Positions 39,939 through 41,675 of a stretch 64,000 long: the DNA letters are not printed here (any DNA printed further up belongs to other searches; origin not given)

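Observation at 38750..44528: hpnI/hpnJ/hpnK-like triad (GT2-methyltransferase fusion, B12 radical-SAM, YdjC deacetylase) plus an ArnT/PMT-like transferase inside the LPS core locus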

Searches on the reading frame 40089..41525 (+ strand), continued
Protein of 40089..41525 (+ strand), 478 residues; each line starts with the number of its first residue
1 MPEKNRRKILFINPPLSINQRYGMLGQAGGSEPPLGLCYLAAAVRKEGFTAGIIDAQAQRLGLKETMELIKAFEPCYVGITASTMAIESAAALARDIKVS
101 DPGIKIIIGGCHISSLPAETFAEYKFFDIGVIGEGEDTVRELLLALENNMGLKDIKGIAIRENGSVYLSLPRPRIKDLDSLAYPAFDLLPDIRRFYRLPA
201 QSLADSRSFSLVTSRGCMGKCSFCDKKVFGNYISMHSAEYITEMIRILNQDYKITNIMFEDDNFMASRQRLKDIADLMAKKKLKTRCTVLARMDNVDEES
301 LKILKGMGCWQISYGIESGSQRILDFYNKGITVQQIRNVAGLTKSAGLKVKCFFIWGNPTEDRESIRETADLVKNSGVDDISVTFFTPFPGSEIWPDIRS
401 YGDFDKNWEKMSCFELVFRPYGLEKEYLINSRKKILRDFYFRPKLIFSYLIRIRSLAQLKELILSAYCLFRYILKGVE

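Call 15: find_related_loci(query=A1, collection=genome_contigs, flank=10000)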
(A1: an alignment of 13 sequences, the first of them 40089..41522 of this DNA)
Query A1 (478 aa) in genome_contigs; peptide patterns used: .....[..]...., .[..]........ (x = any residue, [..] = any of these).
599 stretches matched a pattern (row limit reached: there are more); 465 encode a relative of the query (tblastn E <= 1e-3); the best 80 are kept; 80 distinct loci.
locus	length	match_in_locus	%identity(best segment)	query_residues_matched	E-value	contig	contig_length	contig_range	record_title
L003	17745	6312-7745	58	1-478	0e+0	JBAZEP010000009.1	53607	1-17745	MAG: Candidatus Omnitrophota bacterium isolate SO_2017_LW3_129 NODE_1269_length_53607_cov_6.080011_LW162_2017, whole gen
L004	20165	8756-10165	48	6-475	7e-157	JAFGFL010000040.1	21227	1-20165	MAG: Candidatus Omnitrophota bacterium isolate Zod_Metabat.1316 k87_6465891, whole genome shotgun sequence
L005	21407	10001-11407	48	4-472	1e-152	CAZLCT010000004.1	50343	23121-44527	MAG TPA_asm: uncultured bacterium isolate binchicken_co256_57 genome assembly, contig: NODE_788_length_50343_cov_5.41958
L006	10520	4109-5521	50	1-473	1e-152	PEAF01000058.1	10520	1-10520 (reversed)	MAG: Candidatus Omnitrophota bacterium isolate MBPbin6 scaffold358, whole genome shotgun sequence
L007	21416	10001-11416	47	4-475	1e-150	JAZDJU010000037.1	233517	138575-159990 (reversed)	MAG: Candidatus Omnitrophota bacterium isolate MEGAHIT-group-0.500 k141_8766551, whole genome shotgun sequence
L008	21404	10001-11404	45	7-474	2e-145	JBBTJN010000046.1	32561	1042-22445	MAG: Elusimicrobiota bacterium isolate H52-bin097_1 H52_bin097_1_000000000046, whole genome shotgun sequence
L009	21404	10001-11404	46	7-474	3e-143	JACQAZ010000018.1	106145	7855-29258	MAG: Elusimicrobia bacterium isolate NC_groundwater_929_Pr1_S-0.2um_66_27 Montesol18-Sp2_coassembly_scaffold_417537, who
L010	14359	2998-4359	48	4-457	2e-138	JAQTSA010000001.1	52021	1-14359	MAG: Candidatus Omnitrophota bacterium isolate STB_176 NODE_1304_length_52021_cov_3.179520_Sandtown_B, whole genome shot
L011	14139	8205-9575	45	6-462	6e-130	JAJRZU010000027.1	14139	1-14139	MAG: Deltaproteobacteria bacterium isolate Dive96_bin4.232 k141_471486, whole genome shotgun sequence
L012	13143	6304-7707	43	9-476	1e-127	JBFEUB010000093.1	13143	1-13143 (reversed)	MAG: Desulfobacteria bacterium isolate Mix_mud07.2021.05.48 k141_693281_length_13143_cov_8.8823, whole genome shotgun se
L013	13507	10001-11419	43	3-476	6e-128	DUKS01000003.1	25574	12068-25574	MAG TPA_asm: Nanoarchaeota archaeon isolate UBA9640 contig_5661, whole genome shotgun sequence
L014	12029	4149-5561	43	5-475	1e-125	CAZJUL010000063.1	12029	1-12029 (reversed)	MAG TPA_asm: uncultured Elusimicrobiaceae bacterium isolate binchicken_co356_8 genome assembly, contig: NODE_2889_length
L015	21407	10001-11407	44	7-475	3e-125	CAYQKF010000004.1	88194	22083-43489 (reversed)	MAG TPA_asm: uncultured Pirellulales bacterium isolate SRP068000_co2_145 genome assembly, contig: NODE_18_length_88194_c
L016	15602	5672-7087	43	6-476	7e-125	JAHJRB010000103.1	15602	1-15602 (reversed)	MAG: Nanoarchaeota archaeon isolate OS_PC_MetaG.mb.127 OS_PC_MetaG.mb.127_k141_508808, whole genome shotgun sequence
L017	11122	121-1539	44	1-470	5e-124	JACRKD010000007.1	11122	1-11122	MAG: Candidatus Vogelbacteria bacterium isolate NC_groundwater_1846_Pr3_B-0.1um_43_16 SR-2_scaffold_141_715142, whole ge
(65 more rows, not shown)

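Call 17: find_encoding_contigs(protein=P0035, flank=10000, max_places=1)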
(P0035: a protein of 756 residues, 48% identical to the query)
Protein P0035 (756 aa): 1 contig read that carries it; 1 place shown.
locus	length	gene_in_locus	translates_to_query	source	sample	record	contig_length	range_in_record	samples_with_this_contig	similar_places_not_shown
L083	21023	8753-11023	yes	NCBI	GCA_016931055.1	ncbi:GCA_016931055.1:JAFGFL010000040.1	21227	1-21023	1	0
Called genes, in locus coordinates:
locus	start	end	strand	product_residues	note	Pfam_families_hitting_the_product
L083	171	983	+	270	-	-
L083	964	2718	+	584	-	PF00005:ABC_tran, PF14524:Wzt_C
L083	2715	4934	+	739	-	PF00535:Glycos_transf_2, PF13641:Glyco_tranf_2_3, PF13632:Glyco_trans_2_3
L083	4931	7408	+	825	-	PF13439:Glyco_transf_4, PF13579:Glyco_trans_4_4, PF00534:Glycos_transf_1, PF13692:Glyco_trans_1_4, PF13439:Glyco_transf_4, PF13579:Glyco_trans_4_4, PF00534:Glycos_transf_1, PF13692:Glyco_trans_1_4, +2 more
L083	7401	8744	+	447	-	PF00535:Glycos_transf_2, PF10111:Glyco_tranf_2_2 (weak), PF01209:Ubie_methyltran (weak), PF13489:Methyltransf_23, PF08241:Methyltransf_11, PF08242:Methyltransf_12, PF13649:Methyltransf_25, PF13847:Methyltransf_31, +1 more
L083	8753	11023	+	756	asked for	PF02310:B12-binding, PF04055:Radical_SAM, PF04794:YdjC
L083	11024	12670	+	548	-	PF13231:PMT_2 (weak)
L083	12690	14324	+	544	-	PF13231:PMT_2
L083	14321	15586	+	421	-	PF13439:Glyco_transf_4, PF13579:Glyco_trans_4_4, PF00534:Glycos_transf_1, PF13692:Glyco_trans_1_4, PF13524:Glyco_trans_1_2 (weak)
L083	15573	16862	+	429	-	PF04932:Wzy_C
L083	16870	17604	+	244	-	PF03808:Glyco_tran_WecG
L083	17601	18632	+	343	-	-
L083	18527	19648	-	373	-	PF14907:NTP_transf_5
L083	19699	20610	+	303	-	PF04055:Radical_SAM, PF13186:SPASM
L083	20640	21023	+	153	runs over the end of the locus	-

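Call 18: find_encoding_contigs(protein=P0068, flank=10000, max_places=1)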
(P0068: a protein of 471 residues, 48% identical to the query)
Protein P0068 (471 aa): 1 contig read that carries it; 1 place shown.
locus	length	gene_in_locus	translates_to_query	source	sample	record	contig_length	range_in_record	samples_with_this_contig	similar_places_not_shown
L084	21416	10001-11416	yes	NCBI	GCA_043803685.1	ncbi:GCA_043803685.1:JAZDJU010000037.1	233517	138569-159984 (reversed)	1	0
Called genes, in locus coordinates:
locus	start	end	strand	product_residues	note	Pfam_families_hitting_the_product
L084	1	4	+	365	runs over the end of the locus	PF13439:Glyco_transf_4, PF13579:Glyco_trans_4_4 (faint), PF00534:Glycos_transf_1, PF13692:Glyco_trans_1_4, PF13524:Glyco_trans_1_2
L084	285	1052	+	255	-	PF01061:ABC2_membrane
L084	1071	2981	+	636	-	PF00535:Glycos_transf_2, PF10111:Glyco_tranf_2_2, PF13641:Glyco_tranf_2_3, PF13632:Glyco_trans_2_3 (weak), PF04055:Radical_SAM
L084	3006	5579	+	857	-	PF00515:TPR_1 (faint), PF13181:TPR_8 (faint), PF13231:PMT_2, PF28559:TPR_SusR (faint), PF07719:TPR_2 (faint), PF13424:TPR_12 (weak)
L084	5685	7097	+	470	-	PF02310:B12-binding (weak), PF04055:Radical_SAM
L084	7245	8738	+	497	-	PF02310:B12-binding (faint), PF04055:Radical_SAM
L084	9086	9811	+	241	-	PF00535:Glycos_transf_2, PF13641:Glyco_tranf_2_3 (weak)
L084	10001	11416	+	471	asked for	PF02310:B12-binding, PF04055:Radical_SAM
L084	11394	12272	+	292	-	PF04794:YdjC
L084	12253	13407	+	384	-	PF04055:Radical_SAM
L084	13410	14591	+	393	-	PF04055:Radical_SAM, PF13186:SPASM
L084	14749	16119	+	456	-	PF25182:NonGDSL (weak), PF13472:Lipase_GDSL_2, PF00515:TPR_1 (faint), PF07719:TPR_2 (faint), PF13428:TPR_14 (faint), PF13432:TPR_16 (faint), PF13431:TPR_17 (faint), PF14559:TPR_19 (weak)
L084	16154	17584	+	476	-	PF25182:NonGDSL (weak), PF07719:TPR_2 (faint), PF13181:TPR_8 (faint), PF13428:TPR_14 (faint), PF13424:TPR_12 (weak), PF13414:TPR_11 (weak)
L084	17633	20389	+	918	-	PF00005:ABC_tran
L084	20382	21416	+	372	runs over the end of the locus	PF04055:Radical_SAM, PF13353:Fer4_12 (faint), PF13186:SPASM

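Call 19: find_encoding_contigs(protein=P0019, flank=10000, max_places=1)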
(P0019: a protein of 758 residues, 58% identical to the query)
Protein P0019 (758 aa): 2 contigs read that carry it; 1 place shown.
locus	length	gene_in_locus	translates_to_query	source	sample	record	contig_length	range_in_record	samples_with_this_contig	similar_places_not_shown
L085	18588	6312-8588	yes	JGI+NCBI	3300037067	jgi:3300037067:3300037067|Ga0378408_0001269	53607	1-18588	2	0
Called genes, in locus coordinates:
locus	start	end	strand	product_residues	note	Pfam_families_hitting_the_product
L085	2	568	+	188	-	PF13186:SPASM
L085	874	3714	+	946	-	PF04055:Radical_SAM, PF13186:SPASM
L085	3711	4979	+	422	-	PF13431:TPR_17 (faint), PF00657:Lipase_GDSL (faint), PF13472:Lipase_GDSL_2, PF03704:BTAD (faint), PF14559:TPR_19 (faint), PF13428:TPR_14 (faint), PF13414:TPR_11 (faint)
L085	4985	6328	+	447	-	PF00535:Glycos_transf_2, PF13489:Methyltransf_23, PF08241:Methyltransf_11 (weak), PF08242:Methyltransf_12, PF13649:Methyltransf_25, PF13847:Methyltransf_31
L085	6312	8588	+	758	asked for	PF02310:B12-binding, PF04055:Radical_SAM, PF04794:YdjC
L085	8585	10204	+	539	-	PF13231:PMT_2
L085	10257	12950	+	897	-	PF02310:B12-binding, PF04055:Radical_SAM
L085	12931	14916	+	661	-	PF04055:Radical_SAM, PF13186:SPASM (faint)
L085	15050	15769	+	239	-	-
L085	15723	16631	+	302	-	PF04055:Radical_SAM (weak)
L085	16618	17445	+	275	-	PF04055:Radical_SAM (weak)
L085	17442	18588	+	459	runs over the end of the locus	PF02310:B12-binding, PF04055:Radical_SAM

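Call 24: search_solved_structures(query=window:40089-41522:+, max_evalue=0.001)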
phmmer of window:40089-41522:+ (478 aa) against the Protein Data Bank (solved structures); distinct sequences matched with E-value up to 0.001: 4.
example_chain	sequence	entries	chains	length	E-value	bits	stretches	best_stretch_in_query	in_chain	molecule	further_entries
9ccb_A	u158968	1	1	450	1.2e-17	66.9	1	94-406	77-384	Radical SAM core domain-containing protein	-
6fd2_B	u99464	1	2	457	9.4e-15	57.4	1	173-396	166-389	Putative apramycin biosynthetic oxidoreductase 4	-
5ul2_A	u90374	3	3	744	3.2e-09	39.1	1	84-374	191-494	OxsB protein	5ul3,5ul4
7kdx_A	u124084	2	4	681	1.3e-06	30.5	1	78-226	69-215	Methyltransferase TokK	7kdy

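Call 40: find_related_loci(query=A1, collection=metagenome_contigs, flank=10000)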
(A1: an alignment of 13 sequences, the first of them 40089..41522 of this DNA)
Query A1 (478 aa) in metagenome_contigs; peptide patterns used: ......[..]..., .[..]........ (x = any residue, [..] = any of these).
600 stretches matched a pattern (row limit reached: there are more); 520 encode a relative of the query (tblastn E <= 1e-3); the best 80 are kept; 80 distinct loci.
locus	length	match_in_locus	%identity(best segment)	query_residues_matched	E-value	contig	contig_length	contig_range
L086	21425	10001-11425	63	1-475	0e+0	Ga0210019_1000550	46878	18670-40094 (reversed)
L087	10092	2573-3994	56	6-478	1e-174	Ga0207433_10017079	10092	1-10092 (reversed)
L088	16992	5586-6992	50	4-472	9e-157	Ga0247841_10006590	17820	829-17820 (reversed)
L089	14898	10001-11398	49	8-473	2e-150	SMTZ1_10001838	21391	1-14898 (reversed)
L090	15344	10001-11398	48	8-473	5e-148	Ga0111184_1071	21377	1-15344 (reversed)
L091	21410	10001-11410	49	4-468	1e-147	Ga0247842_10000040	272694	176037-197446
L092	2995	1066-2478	47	7-476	3e-152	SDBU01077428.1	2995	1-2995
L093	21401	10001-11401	47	7-475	1e-139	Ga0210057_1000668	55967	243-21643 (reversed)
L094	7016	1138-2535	45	7-472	8e-138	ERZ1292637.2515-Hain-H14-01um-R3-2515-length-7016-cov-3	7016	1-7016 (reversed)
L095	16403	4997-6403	46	7-474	9e-136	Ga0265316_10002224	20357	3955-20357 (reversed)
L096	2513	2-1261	50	55-474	7e-143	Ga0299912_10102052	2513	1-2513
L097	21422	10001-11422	45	8-476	4e-132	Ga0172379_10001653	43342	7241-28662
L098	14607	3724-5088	47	8-462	9e-130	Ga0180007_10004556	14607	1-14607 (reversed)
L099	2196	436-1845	45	7-475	2e-137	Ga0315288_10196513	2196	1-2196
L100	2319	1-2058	44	9-472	8e-136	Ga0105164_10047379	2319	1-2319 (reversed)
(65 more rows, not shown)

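Call 56: search_dna_similar(query=window:40089-41522:+, collection=plasmids, mode=protein, max_rows=25, max_evalue=1e-10)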
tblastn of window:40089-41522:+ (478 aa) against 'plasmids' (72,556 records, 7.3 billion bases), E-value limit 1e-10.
Records with a match: 119; places in all: 140; records where one place covers at least 80% of the query: 67.
Best place of each record, by identity: <60% 119.
By first word of the organism name: Streptomyces 21; Azospirillum 12; Mycetohabitans 9; Clostridium 5; Sinorhizobium 5; Paraburkholderia 4; Sphingobium 4; Nocardia 4; Burkholderia 3; Lawsonia 3; and 36 more.
By predicted mobility (MOB-suite, as given by PLSDB): non-mobilizable 82; mobilizable 24; conjugative 13.
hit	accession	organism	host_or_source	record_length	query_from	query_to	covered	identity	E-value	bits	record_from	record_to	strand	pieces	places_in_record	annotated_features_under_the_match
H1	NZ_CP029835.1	Azospirillum ramasamyi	single cell,Cow dung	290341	2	456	95%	28.6%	3e-33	141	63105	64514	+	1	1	radical SAM protein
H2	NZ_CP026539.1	Solidesulfovibrio carbinolicus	-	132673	5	459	95%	28.0%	1e-42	169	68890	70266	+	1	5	radical SAM protein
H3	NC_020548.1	Azoarcus sp. KH32C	-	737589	34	423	82%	31.1%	4e-58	214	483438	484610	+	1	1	radical SAM protein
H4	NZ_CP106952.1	Eleftheria terrae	soil sample,soil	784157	8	449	92%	27.2%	1e-30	133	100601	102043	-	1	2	cobalamin-dependent protein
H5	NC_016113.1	Streptantibioticus cattleyicolor NRRL 8057 = DSM 46488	-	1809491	16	414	83%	29.8%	7e-33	140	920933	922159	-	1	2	none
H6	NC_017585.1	Streptantibioticus cattleyicolor NRRL 8057 = DSM 46488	-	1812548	16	414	83%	29.8%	7e-33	140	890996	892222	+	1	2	none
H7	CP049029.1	Rhodobacteraceae bacterium SC52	Apostichopus japonicus,pure ...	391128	8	477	98%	25.0%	1e-27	124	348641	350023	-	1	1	bchE: magnesium-protoporphyrin IX monomethyl ester anaerobic oxidative ...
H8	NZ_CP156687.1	Burkholderia stagnalis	Bacterial cells,soils collected in ...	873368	8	462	95%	25.7%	3e-21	104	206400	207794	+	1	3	radical SAM protein | insulinase family protein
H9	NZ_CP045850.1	Streptomyces clavuligerus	pure culture single spore ...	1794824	1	410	86%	28.5%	4e-35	146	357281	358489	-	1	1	none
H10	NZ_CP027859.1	Streptomyces clavuligerus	Cell culture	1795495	1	410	86%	28.5%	4e-35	146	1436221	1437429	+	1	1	none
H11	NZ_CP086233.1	Streptomyces clavuligerus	whole organism,soil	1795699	1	410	86%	28.5%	4e-35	146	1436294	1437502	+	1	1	none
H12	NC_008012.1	Lawsonia intracellularis PHE/MN1-00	Sus scrofa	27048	8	447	92%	26.4%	3e-35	147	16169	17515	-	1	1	radical SAM protein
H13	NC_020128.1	Lawsonia intracellularis N343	-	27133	8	447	92%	26.4%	3e-35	147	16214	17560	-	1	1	radical SAM protein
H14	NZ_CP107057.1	Lawsonia intracellularis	-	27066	8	447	92%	26.4%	5e-35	146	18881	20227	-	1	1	radical SAM protein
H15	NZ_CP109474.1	Streptomyces sp. NBC_01460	-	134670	10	405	83%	29.3%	1e-34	145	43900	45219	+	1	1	radical SAM protein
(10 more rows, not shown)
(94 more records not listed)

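Call 57: get_annotated_region(hit=H3, flank=9000)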
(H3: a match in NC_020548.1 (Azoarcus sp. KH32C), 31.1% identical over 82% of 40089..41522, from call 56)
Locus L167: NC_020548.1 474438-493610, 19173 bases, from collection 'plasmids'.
description: Azoarcus sp. KH32C plasmid pAZKH, complete sequence
organism: Azoarcus sp. KH32C (NCBI taxid 748247)
taxonomy: Bacteria; Pseudomonadota; Betaproteobacteria; Rhodocyclales; Zoogloeaceae; Azoarcus; Azoarcus sp. KH32C
host: -; source: -; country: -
typing (MOB-suite, as given by PLSDB): mobilizable; replicon rep_cluster_432; relaxase MOBP
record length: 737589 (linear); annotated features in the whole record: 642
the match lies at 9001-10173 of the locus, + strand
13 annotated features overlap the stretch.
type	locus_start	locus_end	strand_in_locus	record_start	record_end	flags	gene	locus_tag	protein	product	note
CDS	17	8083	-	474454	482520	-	-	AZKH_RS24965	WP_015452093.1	calcium binding hemolysin protein, putative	-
CDS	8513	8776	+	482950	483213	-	-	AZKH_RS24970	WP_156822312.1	hypothetical protein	-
CDS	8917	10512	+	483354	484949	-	-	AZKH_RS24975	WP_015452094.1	radical SAM protein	-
CDS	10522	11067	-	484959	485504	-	-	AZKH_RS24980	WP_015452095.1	isoprenylcysteine carboxylmethyltransferase family protein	-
CDS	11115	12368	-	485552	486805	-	-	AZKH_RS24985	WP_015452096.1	beta-ketoacyl-[acyl-carrier-protein] synthase family protein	GO:0006633 - fatty acid biosynthetic process [Evidence IEA]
CDS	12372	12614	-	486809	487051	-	-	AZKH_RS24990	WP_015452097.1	phosphopantetheine-binding protein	-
CDS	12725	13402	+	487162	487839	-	-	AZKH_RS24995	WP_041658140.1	phosphatase PAP2 family protein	-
CDS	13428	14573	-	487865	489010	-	-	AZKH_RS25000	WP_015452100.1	branched-chain amino acid ABC transporter substrate-binding protein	GO:0015803 - branched-chain amino acid transport [Evidence IEA]; GO:0055085 - transmembrane transport [Evidence IEA]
CDS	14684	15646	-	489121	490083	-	-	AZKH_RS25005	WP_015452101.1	helix-turn-helix domain-containing protein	GO:0006355 - regulation of DNA-templated transcription [Evidence IEA]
CDS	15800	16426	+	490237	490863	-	-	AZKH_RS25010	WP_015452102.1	cysteine hydrolase family protein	-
CDS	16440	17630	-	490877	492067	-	-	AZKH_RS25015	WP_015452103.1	benzoate/H(+) symporter BenE family transporter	-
CDS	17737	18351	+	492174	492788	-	-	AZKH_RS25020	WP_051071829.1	XRE family transcriptional regulator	GO:0006355 - regulation of DNA-templated transcription [Evidence IEA]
CDS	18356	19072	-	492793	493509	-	-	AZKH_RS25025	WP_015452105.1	VIT family protein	-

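Call 66: find_encoding_contigs(protein=P0032, flank=10000, max_places=2)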
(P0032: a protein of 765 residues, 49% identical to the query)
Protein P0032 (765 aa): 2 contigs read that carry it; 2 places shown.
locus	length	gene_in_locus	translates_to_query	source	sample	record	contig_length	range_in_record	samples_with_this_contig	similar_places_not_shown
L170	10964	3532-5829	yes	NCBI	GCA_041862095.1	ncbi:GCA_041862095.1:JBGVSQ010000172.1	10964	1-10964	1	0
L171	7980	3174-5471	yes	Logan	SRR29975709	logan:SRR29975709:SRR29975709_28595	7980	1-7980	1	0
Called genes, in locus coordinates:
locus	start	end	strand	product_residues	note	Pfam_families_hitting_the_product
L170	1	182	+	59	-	?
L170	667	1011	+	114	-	PF00005:ABC_tran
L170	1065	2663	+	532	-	PF13231:PMT_2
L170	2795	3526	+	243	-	PF00535:Glycos_transf_2, PF10111:Glyco_tranf_2_2 (weak)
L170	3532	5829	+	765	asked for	PF02310:B12-binding, PF04055:Radical_SAM, PF04794:YdjC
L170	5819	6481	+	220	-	PF13489:Methyltransf_23, PF05175:MTS (faint), PF05401:NodS (weak), PF13847:Methyltransf_31, PF08241:Methyltransf_11, PF08242:Methyltransf_12, PF13649:Methyltransf_25, PF01739:CheR (weak)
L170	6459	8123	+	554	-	PF13231:PMT_2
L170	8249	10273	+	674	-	PF01663:Phosphodiest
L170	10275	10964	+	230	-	?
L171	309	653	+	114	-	PF00005:ABC_tran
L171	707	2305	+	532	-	PF13231:PMT_2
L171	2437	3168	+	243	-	PF00535:Glycos_transf_2, PF10111:Glyco_tranf_2_2 (weak)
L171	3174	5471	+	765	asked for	PF02310:B12-binding, PF04055:Radical_SAM, PF04794:YdjC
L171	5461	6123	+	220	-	PF13489:Methyltransf_23, PF05175:MTS (faint), PF05401:NodS (weak), PF13847:Methyltransf_31, PF08241:Methyltransf_11, PF08242:Methyltransf_12, PF13649:Methyltransf_25, PF01739:CheR (weak)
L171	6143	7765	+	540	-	PF13231:PMT_2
